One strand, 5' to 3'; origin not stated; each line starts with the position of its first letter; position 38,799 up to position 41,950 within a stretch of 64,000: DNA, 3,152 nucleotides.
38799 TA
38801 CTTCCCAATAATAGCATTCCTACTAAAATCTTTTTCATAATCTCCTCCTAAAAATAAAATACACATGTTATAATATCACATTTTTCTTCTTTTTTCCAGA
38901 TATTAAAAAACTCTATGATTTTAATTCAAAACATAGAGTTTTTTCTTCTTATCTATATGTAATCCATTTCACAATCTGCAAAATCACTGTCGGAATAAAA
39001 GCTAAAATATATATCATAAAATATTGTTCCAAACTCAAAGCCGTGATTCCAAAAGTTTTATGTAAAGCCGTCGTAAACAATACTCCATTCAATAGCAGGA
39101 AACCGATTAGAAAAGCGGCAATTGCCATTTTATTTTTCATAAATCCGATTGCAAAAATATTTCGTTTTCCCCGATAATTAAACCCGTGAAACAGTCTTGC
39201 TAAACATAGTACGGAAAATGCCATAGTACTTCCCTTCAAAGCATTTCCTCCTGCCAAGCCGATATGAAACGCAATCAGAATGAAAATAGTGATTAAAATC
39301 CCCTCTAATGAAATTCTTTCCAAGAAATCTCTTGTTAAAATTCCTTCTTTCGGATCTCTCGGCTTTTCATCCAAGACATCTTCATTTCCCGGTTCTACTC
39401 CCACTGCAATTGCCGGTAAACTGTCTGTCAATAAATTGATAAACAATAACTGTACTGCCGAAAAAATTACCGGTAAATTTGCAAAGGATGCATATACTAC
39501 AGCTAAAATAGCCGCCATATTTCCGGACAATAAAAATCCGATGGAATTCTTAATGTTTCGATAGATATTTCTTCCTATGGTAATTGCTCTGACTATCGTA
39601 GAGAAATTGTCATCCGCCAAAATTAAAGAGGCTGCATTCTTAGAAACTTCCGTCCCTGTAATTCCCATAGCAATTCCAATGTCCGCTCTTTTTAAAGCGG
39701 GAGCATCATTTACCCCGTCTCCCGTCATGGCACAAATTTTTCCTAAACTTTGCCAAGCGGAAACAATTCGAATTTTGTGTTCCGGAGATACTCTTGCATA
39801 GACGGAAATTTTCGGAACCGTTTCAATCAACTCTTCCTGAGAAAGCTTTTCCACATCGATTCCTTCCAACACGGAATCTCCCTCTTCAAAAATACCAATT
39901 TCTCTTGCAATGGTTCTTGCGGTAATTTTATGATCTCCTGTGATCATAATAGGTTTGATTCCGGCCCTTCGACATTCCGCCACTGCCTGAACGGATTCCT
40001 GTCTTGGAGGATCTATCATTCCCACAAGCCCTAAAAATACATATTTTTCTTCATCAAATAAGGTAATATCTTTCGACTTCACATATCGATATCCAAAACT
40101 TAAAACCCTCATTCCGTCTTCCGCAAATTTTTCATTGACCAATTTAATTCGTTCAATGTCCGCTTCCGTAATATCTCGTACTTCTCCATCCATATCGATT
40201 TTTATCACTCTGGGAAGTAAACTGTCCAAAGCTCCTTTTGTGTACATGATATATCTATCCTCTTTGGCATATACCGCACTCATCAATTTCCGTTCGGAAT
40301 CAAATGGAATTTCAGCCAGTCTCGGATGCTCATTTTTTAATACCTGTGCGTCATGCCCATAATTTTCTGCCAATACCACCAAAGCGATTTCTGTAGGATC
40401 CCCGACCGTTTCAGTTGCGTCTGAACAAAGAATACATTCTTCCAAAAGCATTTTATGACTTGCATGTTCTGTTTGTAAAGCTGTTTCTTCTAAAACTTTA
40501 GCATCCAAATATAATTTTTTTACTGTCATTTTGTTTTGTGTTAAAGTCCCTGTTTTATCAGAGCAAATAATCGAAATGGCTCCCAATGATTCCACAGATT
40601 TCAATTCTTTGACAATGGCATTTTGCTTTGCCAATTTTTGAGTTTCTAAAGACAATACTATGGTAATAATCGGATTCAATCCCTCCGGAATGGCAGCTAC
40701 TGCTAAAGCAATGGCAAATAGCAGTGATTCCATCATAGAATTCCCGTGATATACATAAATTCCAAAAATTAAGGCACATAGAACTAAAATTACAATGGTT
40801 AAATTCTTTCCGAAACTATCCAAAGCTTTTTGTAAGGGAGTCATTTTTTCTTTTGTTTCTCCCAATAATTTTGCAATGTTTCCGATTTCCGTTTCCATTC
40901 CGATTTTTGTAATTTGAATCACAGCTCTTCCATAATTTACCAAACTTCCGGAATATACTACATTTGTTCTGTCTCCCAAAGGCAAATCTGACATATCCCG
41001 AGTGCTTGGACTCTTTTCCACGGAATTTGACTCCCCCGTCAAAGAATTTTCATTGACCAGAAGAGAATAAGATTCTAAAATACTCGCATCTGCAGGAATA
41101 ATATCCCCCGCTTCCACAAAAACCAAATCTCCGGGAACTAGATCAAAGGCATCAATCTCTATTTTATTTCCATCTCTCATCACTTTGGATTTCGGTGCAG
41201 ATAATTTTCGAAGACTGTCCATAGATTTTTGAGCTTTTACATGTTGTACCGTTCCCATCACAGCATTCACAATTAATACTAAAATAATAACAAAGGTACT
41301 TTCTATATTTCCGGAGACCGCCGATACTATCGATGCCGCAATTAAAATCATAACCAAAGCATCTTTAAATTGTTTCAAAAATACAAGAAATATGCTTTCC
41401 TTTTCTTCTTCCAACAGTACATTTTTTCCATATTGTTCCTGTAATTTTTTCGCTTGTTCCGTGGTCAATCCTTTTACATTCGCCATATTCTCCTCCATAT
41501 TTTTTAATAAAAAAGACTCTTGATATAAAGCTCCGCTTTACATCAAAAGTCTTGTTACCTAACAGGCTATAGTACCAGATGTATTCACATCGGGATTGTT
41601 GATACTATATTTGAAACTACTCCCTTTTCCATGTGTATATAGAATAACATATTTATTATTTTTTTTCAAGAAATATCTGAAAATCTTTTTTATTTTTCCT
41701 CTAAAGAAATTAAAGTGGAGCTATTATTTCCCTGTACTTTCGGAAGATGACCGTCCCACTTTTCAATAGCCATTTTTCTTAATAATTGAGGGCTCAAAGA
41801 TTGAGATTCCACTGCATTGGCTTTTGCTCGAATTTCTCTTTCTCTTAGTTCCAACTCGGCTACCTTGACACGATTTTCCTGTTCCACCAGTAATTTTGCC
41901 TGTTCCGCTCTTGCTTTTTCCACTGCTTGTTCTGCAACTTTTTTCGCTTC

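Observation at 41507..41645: Candidate metal riboswitch in the leader of the P-type cation ATPase (GGGAGUAG core plus overlapping terminator)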

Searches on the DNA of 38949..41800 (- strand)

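Call 4: search_rna_families(source=window, start=41400, end=41800, threshold=evalue, max_evalue=10, show_alignments=5)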
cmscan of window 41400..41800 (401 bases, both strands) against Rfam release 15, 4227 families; matches with E-value up to 10: 8.
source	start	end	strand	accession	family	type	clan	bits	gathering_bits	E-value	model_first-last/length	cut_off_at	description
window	41501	41564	-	RF04174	MIR4208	Gene; miRNA;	-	21.6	140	0.59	1-191/191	no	MIR4208 microRNA precursor family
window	41550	41646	-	RF00072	SNORA75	Gene; snRNA; snoRNA; HACA-box;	-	16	80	7.1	1-134/134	no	Small nucleolar RNA SNORA75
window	41504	41562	-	RF03616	MIR1888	Gene; miRNA;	-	15.6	72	4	1-101/101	no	MIR1888 microRNA precursor family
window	41678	41715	+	RF01705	Flavo-1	Gene; sRNA;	-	14.3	42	3.5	19-58/76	no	Flavo-1 RNA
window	41653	41755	-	RF02881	MH_s25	Gene; sRNA;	-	12.7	114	6.4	1-207/207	no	Mesorhizobail RNA 25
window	41682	41721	-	RF00736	mir-320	Gene; miRNA;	-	12.5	55.5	6.6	1-76/76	no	mir-320 microRNA precursor family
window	41668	41687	+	RF02914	DUF805b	Cis-reg;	CL00115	11.2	35.6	2.6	2-21/35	no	DUF805b RNA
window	41506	41556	-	RF02417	VR-RNA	Gene; sRNA;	-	11.1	100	6.4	330-385/397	no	VR-RNA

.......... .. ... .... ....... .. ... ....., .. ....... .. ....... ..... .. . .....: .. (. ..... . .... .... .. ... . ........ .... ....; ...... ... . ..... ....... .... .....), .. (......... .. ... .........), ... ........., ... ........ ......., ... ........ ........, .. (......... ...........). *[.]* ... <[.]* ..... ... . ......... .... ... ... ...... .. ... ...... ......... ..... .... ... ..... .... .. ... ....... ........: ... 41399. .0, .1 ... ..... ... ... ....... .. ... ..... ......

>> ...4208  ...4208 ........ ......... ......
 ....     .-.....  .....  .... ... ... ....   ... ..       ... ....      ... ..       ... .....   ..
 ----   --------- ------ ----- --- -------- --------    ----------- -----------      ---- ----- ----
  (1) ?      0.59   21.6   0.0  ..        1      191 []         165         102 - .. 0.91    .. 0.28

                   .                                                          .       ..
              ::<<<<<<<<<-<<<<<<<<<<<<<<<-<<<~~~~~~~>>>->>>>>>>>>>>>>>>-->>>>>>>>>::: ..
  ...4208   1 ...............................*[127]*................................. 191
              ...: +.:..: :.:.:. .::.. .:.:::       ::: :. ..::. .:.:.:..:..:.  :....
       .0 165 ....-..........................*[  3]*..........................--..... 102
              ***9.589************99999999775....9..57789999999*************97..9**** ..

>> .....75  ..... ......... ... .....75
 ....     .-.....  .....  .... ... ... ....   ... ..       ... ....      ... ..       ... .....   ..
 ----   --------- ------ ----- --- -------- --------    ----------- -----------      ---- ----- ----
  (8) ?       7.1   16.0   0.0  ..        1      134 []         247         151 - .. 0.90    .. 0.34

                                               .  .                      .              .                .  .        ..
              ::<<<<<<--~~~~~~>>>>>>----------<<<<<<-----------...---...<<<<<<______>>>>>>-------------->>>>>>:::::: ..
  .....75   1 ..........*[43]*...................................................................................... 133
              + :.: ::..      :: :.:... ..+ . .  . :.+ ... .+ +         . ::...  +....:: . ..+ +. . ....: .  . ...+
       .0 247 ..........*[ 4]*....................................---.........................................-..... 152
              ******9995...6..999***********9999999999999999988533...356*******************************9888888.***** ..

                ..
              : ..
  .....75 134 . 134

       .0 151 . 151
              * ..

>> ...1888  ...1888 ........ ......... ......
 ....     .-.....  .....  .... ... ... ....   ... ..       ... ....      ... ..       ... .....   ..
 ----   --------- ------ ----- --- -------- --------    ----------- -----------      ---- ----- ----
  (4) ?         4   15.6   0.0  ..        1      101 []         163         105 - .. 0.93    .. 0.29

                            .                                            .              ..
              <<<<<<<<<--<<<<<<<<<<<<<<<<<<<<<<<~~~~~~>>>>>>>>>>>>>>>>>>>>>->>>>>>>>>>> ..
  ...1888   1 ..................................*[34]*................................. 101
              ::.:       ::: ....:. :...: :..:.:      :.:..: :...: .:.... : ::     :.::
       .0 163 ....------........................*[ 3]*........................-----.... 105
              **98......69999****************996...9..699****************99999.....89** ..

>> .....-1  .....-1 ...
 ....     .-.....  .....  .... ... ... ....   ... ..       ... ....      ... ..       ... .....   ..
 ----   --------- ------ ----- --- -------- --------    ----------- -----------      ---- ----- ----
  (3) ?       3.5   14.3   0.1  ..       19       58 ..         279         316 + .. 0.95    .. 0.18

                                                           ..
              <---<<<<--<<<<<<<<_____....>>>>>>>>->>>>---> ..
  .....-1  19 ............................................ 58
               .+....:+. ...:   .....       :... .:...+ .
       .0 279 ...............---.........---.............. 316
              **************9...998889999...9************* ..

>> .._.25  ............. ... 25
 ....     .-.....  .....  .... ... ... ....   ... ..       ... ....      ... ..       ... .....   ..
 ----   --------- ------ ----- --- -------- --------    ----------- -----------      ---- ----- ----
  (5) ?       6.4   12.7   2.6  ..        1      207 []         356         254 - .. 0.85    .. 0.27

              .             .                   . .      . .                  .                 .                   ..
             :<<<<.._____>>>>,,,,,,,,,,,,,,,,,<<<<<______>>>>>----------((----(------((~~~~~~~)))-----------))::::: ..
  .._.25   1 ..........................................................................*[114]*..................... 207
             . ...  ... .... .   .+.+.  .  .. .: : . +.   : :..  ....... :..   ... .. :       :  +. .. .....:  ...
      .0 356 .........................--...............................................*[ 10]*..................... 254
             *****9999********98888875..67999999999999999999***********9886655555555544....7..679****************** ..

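Call 12: search_rna_families(sources=[L001, L003, L005, L011, L013, L015, L022, L024, L031, L050, L059, L065, L070, L071, L075, L077, L079], threshold=gathering)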
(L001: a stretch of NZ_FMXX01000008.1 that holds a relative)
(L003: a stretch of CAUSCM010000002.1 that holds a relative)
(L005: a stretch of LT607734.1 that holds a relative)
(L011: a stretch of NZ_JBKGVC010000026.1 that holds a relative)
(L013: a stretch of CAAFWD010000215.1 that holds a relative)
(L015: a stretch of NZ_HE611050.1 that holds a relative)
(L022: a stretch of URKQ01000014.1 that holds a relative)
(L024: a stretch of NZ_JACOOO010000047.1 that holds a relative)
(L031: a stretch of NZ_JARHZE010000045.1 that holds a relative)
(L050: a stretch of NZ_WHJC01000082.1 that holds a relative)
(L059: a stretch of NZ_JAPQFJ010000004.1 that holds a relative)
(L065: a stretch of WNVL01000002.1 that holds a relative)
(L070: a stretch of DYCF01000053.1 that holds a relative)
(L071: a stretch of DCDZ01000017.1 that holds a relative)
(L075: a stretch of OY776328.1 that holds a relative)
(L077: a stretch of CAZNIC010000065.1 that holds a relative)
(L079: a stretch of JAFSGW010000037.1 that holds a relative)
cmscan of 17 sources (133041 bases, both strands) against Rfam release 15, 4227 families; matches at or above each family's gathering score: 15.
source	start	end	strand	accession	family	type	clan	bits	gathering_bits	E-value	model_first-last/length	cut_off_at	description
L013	7799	7886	-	RF00162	SAM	Cis-reg; riboswitch;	CL00012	74.1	44.4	3.5e-15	1-108/108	no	SAM riboswitch aptamer (S box leader)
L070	720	792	+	RF00005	tRNA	Gene; tRNA;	CL00001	73.1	29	9.4e-14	1-71/71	no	tRNA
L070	1077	1149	+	RF00005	tRNA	Gene; tRNA;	CL00001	73.1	29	9.4e-14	1-71/71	no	tRNA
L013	5696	5769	-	RF00005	tRNA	Gene; tRNA;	CL00001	70.4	29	5.1e-13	1-71/71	no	tRNA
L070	297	369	+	RF00005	tRNA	Gene; tRNA;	CL00001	70.2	29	5.7e-13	1-71/71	no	tRNA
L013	5775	5847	-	RF00005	tRNA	Gene; tRNA;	CL00001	70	29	6.4e-13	1-71/71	no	tRNA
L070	77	150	+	RF00005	tRNA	Gene; tRNA;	CL00001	67.9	29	2.4e-12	1-71/71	no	tRNA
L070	818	891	+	RF00005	tRNA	Gene; tRNA;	CL00001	67.9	29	2.4e-12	1-71/71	no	tRNA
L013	5853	5924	-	RF00005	tRNA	Gene; tRNA;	CL00001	65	29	1.5e-11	1-71/71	no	tRNA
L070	498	571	+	RF00005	tRNA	Gene; tRNA;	CL00001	64.7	29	1.8e-11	1-71/71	no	tRNA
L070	616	689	+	RF00005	tRNA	Gene; tRNA;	CL00001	64.7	29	1.8e-11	1-71/71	no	tRNA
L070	973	1046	+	RF00005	tRNA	Gene; tRNA;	CL00001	64.7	29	1.8e-11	1-71/71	no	tRNA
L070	172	245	+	RF00005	tRNA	Gene; tRNA;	CL00001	60.9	29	2.1e-10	1-71/71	no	tRNA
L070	376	459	+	RF00005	tRNA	Gene; tRNA;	CL00001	57.7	29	1.6e-09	1-71/71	no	tRNA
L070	1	51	+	RF00005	tRNA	Gene; tRNA;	CL00001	39.2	29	0.00019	22-71/71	5'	tRNA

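Call 15: search_rna_families(sources=[L081, L071, L075, L077, L079, L001, L015], threshold=evalue, max_evalue=10, show_alignments=3)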
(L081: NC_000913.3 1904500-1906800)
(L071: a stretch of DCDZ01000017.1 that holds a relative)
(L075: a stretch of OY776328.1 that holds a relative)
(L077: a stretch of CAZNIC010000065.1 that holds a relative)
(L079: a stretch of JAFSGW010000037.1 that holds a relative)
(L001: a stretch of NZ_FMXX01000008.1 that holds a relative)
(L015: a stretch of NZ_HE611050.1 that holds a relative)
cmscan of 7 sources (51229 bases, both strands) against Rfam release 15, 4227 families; matches with E-value up to 10: 23.
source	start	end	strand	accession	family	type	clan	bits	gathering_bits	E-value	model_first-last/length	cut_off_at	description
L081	962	1058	+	RF00080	Manganese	Cis-reg; riboswitch;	-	41.6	45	6.5e-08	1-177/177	no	Manganese Mn2+ riboswitch aptamer (yybP-ykoY)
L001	3636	3728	+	RF01204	snR65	Gene; snRNA; snoRNA; HACA-box;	-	32.6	40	7.9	1-100/100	no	Small nucleolar RNA snR65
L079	892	961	+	RF03152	RAGATH-1-hammerhead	Gene; ribozyme;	-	30.7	56.3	0.33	1-77/77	no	RAGATH-1 hammerhead ribozyme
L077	255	306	-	RF02432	SpF25_sRNA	Gene; sRNA;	-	30.1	48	0.59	1-102/102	no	Streptococcus sRNA SpF25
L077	5519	5632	-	RF00514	His_leader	Cis-reg; leader;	-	28.6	49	1.1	1-126/126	no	Histidine operon leader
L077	5475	5561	+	RF00514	His_leader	Cis-reg; leader;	-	27.7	49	1.7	1-126/126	no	Histidine operon leader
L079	5506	5598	-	RF02075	STnc230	Gene; sRNA;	-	27.7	50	5.5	1-83/83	no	Enterobacterial sRNA STnc230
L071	2902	2973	+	RF02153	NBR2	Gene; lncRNA;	-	27.6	40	5.7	1-63/63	no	Neighbour of BRCA1 gene 2 converved region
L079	5512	5603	-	RF00514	His_leader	Cis-reg; leader;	-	26.6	49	2.8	1-126/126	no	Histidine operon leader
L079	5449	5555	+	RF00514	His_leader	Cis-reg; leader;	-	26.3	49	3.3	1-126/126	no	Histidine operon leader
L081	757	837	+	RF00724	mir-282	Gene; miRNA;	-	25.3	55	1.6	1-92/92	no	mir-282 microRNA precursor family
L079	5505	5564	-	RF04157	MIR9486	Gene; miRNA;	-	24.3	100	1.3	1-119/119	no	MIR9486 microRNA precursor family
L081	756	836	-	RF00724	mir-282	Gene; miRNA;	-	23.6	55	4.4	1-92/92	no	mir-282 microRNA precursor family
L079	5506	5561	+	RF04157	MIR9486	Gene; miRNA;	-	23.4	100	2.3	1-119/119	no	MIR9486 microRNA precursor family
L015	3288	3400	+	RF01429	snoR130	Gene; snRNA; snoRNA; CD-box;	-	23.3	40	6.6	1-122/122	no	small nucleolar RNA snoR130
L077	5522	5561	-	RF00697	mir-186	Gene; miRNA;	-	22.7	70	6.6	1-82/82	no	mir-186 microRNA precursor family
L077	5510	5572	+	RF03568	mir-3204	Gene; miRNA;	-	22.4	90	4.5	1-75/75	no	mir-3204 microRNA precursor family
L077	1232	1282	-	RF03923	mir-964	Gene; miRNA;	-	21.7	100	9.2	20-70/90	no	mir-964 microRNA precursor family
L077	5496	5588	+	RF04128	MIR8562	Gene; miRNA;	-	21.6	211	9.9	37-206/242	no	MIR8562 microRNA precursor family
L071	7929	8036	+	RF01264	snR83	Gene; snRNA; snoRNA; HACA-box;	CL00023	20.5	75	1.8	1-308/308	no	Small nucleolar RNA snR83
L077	5518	5582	-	RF01473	rli41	Gene; sRNA;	-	19.4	55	8.8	1-494/494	no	Listeria sRNA rli41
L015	5608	5664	-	RF01472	rli40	Gene; sRNA;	-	17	100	6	1-263/263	no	Listeria sRNA rli40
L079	7736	7779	-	RF02914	DUF805b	Cis-reg;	CL00115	15.7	35.6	9.8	1-35/35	no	DUF805b RNA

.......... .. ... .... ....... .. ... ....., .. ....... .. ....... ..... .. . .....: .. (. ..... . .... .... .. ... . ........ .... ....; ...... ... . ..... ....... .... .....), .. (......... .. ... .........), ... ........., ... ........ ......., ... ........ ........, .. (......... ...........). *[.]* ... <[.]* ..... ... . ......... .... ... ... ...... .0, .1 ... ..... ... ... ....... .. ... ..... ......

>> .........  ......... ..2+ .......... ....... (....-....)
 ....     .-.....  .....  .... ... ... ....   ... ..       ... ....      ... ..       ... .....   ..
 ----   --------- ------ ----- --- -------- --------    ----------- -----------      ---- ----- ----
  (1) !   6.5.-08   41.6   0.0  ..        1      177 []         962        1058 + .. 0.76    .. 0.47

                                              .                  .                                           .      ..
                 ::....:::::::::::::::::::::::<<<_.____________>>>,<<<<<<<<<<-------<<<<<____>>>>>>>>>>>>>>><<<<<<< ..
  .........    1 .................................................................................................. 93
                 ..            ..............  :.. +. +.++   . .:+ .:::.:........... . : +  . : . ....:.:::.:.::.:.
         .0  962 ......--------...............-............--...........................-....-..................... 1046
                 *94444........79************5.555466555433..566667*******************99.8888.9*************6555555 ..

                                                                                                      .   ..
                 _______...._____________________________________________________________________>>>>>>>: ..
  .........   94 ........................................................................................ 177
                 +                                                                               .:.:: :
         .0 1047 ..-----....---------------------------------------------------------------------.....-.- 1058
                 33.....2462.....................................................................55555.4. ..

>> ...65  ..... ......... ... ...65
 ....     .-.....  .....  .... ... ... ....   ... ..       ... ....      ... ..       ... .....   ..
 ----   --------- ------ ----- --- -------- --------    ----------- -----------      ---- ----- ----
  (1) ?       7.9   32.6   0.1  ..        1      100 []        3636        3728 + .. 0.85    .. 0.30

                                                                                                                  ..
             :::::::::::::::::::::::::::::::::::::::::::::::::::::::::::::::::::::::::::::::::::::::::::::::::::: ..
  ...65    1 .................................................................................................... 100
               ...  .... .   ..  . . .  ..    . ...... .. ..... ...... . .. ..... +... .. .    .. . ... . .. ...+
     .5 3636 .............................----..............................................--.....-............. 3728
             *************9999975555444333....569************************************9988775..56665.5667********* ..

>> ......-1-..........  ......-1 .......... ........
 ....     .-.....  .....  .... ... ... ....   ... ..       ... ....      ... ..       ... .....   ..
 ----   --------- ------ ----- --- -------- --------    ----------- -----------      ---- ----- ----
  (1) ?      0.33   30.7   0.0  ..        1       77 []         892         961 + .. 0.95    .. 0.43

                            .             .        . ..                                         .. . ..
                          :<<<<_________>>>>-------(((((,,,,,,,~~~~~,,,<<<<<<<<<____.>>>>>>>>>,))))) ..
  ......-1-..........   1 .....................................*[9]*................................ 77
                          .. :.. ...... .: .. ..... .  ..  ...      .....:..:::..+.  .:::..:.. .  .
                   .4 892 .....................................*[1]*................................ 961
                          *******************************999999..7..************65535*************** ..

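Call 29: build_rna_model(alignment_id=A1, structure=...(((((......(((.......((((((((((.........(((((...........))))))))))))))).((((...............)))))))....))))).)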
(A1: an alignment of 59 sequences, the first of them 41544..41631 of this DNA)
Model R1 built from alignment A1 (59 sequences, 111 columns); structure: as given.
model positions 90; base pairs 27; branch points 1; effective number of sequences 1.88; information 0.634 bits per position. Calibrated on 0.2 Mb of random sequence (short: E-values are rough).
structure used (alignment columns):
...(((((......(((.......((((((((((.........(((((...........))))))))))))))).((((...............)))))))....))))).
